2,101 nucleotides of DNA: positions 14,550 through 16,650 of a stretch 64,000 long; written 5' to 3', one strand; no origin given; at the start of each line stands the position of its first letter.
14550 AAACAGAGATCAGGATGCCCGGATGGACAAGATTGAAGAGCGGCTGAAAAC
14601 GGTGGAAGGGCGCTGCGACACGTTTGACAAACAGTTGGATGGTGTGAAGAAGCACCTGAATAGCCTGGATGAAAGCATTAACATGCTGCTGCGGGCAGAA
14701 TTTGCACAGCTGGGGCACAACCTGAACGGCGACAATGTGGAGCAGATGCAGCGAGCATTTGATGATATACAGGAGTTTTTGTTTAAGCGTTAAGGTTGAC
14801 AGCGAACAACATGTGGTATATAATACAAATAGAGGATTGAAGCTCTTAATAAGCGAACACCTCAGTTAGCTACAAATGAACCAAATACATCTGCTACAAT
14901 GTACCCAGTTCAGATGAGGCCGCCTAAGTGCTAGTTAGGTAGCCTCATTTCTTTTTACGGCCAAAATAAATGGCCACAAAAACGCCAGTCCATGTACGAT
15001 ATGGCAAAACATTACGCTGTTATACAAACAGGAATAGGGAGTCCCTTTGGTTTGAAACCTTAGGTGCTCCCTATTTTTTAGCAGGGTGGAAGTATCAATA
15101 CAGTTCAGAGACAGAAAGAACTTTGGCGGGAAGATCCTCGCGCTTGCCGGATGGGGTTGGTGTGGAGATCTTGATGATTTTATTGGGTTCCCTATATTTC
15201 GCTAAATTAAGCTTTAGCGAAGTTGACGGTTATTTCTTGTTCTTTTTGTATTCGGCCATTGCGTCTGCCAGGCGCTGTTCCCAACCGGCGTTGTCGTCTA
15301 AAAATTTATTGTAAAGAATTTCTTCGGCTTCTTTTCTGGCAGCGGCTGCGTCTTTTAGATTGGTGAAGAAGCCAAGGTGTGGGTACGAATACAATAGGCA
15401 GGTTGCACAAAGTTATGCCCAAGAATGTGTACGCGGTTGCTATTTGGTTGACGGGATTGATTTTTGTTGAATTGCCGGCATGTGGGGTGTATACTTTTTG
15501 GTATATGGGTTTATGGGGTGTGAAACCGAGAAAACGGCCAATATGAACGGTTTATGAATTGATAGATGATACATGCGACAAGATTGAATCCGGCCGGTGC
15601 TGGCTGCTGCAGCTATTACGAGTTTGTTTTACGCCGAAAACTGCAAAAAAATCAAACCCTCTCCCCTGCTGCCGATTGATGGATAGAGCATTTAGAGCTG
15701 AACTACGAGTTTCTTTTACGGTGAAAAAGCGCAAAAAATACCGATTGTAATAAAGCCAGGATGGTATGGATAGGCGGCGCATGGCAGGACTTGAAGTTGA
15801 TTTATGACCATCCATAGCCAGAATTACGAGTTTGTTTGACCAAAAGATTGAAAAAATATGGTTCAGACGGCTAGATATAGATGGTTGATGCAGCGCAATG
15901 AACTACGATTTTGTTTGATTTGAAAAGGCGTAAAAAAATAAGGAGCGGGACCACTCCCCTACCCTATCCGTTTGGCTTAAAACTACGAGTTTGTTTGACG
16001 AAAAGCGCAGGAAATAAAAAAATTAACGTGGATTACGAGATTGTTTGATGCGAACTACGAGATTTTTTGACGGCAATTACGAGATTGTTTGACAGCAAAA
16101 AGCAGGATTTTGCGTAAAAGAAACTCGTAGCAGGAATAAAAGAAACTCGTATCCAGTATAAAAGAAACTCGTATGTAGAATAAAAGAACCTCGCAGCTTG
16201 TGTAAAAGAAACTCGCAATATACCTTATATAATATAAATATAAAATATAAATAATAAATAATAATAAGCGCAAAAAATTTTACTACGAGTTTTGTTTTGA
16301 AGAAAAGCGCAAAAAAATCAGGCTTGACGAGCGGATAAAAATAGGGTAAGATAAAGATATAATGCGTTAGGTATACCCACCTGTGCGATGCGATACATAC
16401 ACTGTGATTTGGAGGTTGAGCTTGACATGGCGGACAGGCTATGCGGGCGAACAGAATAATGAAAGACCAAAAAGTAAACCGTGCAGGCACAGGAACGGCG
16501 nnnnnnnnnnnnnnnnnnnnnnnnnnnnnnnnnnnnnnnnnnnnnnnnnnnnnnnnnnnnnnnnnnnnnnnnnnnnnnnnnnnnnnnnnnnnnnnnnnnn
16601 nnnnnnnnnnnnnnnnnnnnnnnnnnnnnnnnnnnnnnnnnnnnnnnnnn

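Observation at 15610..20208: Plasmid-type replicon inside a phage: ~14 iterons + DUE, RepA_N-like initiator and ParA/ParB with parS-like repeats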

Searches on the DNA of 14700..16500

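Call 110: search_rna_families(source=window, start=14700, end=16500, threshold=evalue, max_evalue=1)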
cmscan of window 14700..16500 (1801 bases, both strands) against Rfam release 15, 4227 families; matches with E-value up to 1: 2.
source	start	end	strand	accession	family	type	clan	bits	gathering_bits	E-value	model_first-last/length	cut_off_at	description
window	15029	15079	+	RF03483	MIR319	Gene; miRNA;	-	20.8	54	0.29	1-92/92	no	MIR319 microRNA precursor family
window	15010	15097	+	RF04022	mir-4863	Gene; miRNA;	-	20.6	100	0.56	1-93/93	no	mir-4863 microRNA precursor family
